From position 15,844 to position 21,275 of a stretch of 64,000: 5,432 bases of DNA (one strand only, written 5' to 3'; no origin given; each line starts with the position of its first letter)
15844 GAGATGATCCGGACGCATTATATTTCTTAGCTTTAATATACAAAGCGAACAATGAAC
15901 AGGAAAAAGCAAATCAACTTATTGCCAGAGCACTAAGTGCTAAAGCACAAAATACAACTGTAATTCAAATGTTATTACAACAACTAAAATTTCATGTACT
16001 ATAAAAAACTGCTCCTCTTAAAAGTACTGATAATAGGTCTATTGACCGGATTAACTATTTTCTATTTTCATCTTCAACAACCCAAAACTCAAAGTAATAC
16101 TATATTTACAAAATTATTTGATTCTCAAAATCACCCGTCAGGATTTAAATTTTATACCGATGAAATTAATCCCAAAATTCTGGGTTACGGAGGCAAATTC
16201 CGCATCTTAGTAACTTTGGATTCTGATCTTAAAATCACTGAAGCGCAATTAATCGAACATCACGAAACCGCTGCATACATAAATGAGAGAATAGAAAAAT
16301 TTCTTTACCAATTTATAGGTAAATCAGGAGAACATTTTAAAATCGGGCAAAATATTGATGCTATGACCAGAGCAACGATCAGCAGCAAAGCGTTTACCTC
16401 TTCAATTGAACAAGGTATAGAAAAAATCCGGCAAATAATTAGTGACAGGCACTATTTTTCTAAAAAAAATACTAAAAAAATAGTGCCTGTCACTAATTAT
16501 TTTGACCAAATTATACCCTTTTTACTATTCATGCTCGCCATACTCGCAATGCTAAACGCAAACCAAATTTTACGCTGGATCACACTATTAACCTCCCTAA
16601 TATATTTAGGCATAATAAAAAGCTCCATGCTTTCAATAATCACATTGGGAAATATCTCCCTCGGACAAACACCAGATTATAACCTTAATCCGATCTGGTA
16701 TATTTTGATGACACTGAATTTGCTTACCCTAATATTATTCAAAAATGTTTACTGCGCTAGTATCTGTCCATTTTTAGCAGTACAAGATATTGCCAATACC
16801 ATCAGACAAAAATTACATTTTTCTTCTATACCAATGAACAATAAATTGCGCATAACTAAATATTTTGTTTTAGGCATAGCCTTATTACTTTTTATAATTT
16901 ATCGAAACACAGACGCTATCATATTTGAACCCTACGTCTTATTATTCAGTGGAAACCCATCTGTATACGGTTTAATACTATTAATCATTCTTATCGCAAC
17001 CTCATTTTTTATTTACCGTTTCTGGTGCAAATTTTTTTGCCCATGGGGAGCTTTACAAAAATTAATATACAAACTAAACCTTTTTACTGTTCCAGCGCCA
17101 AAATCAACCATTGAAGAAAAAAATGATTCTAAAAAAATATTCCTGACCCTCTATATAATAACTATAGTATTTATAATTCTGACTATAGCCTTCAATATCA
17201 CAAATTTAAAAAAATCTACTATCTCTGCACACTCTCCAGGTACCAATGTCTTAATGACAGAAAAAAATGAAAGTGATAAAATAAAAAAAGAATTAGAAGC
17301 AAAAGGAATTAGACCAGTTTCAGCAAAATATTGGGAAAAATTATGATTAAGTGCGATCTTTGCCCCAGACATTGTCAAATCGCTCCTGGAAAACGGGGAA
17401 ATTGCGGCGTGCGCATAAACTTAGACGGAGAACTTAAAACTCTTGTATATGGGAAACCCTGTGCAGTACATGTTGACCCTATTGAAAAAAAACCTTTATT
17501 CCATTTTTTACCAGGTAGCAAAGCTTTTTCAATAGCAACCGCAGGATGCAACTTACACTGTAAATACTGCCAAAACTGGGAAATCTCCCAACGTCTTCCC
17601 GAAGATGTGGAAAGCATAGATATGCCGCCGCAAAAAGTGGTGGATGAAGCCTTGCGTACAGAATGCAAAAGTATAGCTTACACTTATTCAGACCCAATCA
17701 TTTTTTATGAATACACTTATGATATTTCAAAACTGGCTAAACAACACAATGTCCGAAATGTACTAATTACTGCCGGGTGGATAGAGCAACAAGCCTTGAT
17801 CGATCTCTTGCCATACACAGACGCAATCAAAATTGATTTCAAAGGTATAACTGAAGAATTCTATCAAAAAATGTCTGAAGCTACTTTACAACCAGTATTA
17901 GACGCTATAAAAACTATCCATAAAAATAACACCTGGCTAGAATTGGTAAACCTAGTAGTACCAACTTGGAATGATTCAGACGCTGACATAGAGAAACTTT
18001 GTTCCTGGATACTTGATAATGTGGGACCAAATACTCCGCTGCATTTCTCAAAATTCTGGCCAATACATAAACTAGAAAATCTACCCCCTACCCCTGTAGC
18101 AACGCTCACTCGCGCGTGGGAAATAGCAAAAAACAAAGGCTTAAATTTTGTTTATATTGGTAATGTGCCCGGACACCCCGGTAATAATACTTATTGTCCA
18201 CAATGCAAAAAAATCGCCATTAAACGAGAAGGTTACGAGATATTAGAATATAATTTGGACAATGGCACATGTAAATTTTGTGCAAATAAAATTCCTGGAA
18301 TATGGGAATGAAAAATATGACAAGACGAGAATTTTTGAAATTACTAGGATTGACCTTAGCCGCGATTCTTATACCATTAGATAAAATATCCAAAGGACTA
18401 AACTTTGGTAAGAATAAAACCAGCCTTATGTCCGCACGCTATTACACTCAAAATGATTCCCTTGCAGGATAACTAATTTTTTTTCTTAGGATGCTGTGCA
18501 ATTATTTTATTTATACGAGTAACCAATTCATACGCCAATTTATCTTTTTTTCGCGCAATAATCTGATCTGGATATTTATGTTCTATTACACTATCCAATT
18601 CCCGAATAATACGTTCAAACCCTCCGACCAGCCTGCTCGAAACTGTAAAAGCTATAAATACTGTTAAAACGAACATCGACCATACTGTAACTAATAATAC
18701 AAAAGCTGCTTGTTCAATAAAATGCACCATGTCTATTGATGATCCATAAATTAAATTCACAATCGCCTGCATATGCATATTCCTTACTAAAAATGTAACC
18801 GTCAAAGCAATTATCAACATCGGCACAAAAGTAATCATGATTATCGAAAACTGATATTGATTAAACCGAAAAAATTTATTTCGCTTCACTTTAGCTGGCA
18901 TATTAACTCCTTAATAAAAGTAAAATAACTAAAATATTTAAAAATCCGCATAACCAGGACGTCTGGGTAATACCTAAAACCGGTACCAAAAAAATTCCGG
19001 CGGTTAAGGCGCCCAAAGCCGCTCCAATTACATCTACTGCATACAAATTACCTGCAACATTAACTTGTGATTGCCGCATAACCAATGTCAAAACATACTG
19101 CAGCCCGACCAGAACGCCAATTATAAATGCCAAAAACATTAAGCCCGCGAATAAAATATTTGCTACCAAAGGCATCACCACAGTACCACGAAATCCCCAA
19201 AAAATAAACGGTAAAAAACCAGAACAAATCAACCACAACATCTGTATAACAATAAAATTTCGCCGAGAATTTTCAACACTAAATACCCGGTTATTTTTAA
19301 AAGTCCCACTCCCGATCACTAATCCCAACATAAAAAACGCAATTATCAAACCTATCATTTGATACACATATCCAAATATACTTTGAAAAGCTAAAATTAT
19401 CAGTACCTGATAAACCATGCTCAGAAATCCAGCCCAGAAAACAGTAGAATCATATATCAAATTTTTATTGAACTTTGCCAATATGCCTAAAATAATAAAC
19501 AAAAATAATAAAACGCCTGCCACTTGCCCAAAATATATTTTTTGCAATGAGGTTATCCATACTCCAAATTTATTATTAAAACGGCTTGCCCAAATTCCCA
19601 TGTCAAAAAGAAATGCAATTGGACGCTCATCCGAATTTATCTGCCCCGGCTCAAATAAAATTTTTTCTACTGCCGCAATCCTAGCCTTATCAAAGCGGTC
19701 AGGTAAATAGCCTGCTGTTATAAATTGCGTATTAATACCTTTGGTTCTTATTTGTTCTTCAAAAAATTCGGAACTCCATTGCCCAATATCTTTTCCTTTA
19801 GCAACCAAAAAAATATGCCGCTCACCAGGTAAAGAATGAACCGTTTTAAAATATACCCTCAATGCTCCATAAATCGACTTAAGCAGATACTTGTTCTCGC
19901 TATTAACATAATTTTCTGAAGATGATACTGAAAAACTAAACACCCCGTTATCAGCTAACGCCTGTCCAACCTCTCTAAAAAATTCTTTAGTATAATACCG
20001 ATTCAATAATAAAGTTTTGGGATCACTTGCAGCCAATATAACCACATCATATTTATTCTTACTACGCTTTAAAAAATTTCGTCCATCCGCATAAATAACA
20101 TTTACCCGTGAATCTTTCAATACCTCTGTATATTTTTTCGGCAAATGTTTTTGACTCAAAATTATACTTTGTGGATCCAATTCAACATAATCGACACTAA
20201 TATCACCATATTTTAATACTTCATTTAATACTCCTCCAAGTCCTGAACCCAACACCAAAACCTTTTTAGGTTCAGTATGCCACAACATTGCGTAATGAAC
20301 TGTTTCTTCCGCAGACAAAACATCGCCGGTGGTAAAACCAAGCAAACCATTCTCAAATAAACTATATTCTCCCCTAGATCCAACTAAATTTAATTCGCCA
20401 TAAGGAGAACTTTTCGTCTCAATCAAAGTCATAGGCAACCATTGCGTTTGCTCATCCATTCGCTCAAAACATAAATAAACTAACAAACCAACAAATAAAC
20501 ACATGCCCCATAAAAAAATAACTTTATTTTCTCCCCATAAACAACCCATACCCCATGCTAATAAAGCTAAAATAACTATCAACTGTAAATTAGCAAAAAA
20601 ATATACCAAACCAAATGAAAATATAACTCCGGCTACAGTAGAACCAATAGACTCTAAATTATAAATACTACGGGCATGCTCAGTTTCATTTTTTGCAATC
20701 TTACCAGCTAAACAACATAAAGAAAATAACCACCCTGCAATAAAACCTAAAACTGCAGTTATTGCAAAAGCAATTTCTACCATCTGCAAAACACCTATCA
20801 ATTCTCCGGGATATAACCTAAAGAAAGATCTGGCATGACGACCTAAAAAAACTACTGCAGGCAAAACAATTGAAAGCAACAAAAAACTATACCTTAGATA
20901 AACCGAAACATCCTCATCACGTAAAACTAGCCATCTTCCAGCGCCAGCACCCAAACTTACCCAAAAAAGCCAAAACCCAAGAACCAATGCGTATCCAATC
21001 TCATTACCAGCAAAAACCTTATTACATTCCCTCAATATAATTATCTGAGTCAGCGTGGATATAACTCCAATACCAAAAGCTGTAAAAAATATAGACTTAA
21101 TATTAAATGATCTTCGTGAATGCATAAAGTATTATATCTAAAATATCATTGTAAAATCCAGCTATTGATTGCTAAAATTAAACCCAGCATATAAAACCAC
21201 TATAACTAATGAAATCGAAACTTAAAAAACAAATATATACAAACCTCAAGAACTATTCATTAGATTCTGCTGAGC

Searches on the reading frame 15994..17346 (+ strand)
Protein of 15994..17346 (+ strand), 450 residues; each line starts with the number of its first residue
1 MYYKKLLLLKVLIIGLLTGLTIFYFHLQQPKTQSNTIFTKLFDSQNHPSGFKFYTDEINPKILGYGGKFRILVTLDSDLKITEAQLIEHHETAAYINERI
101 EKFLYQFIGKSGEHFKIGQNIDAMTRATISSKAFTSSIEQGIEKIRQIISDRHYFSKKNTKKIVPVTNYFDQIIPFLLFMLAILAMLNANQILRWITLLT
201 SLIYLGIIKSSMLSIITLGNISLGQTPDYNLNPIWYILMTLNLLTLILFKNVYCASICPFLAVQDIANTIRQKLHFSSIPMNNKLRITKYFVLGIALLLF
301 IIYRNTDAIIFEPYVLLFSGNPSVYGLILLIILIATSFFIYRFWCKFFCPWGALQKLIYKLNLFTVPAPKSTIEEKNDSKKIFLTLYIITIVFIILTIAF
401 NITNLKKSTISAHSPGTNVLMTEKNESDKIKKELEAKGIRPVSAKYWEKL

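Call 10: search_protein_families(library=pfam, proteins=[window:15994-17346:+], max_evalue=0.001)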
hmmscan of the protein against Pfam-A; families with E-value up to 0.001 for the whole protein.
window:15994-17346:+ (450 aa): 2 families
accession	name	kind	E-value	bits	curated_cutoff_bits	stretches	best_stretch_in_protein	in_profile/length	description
PF12801.12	Fer4_5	-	1.9e-15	57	22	2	231-275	1-46/48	4Fe-4S binding domain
PF04205.19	FMN_bind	-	1.3e-12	48.6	22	1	64-142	1-76/77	FMN-binding domain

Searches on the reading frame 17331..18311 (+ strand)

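Call 10: search_protein_families(library=pfam, proteins=[window:17331-18311:+], max_evalue=0.001)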
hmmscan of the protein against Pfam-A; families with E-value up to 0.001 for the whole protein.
window:17331-18311:+ (326 aa): 1 family
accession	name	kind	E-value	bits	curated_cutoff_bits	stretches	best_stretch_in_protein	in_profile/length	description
PF04055.27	Radical_SAM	-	2.1e-19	70.7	29.5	1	69-220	3-162/166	Radical SAM superfamily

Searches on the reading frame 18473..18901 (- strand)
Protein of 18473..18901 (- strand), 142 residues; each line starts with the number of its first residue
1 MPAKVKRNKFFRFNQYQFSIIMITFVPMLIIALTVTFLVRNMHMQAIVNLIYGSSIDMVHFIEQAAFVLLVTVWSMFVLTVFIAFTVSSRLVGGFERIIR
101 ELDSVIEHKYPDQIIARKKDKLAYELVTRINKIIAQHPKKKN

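Call 10: search_protein_families(library=pfam, proteins=[window:18473-18901:-], max_evalue=0.001)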
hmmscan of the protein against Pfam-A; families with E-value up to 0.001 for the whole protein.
window:18473-18901:- (142 aa): 0 families

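Call 52: search_protein_families(library=ncbifam, proteins=[window:18473-18901:-], max_evalue=0.01)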
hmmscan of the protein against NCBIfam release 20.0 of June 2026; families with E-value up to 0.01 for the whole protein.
window:18473-18901:- (142 aa): 1 family
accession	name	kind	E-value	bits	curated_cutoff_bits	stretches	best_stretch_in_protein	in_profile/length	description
NF008302.0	PRK11091.1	equivalog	0.00056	18.2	838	1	30-109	24-101/779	aerobic respiration two-component sensor histidine kinase ArcB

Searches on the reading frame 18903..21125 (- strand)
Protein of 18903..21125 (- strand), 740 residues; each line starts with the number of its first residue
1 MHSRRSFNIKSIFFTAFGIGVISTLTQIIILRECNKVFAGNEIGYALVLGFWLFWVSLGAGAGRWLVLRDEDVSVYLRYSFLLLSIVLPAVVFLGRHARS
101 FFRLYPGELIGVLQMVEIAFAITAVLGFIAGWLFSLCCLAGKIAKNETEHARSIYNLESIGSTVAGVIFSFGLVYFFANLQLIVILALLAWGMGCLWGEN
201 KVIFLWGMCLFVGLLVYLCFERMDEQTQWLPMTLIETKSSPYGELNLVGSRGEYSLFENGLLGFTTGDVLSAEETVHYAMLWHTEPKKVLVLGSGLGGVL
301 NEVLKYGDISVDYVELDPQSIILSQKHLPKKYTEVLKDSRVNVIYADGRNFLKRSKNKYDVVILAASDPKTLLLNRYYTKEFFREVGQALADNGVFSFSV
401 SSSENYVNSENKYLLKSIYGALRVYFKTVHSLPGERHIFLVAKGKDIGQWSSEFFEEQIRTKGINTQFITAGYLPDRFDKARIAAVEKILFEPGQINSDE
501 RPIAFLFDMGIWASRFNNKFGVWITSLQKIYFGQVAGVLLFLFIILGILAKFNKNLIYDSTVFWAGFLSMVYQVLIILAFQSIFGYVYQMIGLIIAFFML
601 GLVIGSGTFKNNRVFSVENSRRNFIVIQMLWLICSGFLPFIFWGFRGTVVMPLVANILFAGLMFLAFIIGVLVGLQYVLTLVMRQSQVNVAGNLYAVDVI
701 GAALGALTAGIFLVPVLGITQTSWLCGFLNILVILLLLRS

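Call 7: search_protein_families(library=pfam, proteins=[window:18903-21125:-], max_evalue=0.001)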
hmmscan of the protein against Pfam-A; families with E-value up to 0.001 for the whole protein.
window:18903-21125:- (740 aa): 1 family
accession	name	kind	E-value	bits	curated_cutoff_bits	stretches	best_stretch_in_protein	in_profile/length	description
PF01564.23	Spermine_synth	-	2.7e-27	95.9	22.9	1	273-445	6-179/186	Spermine/spermidine synthase domain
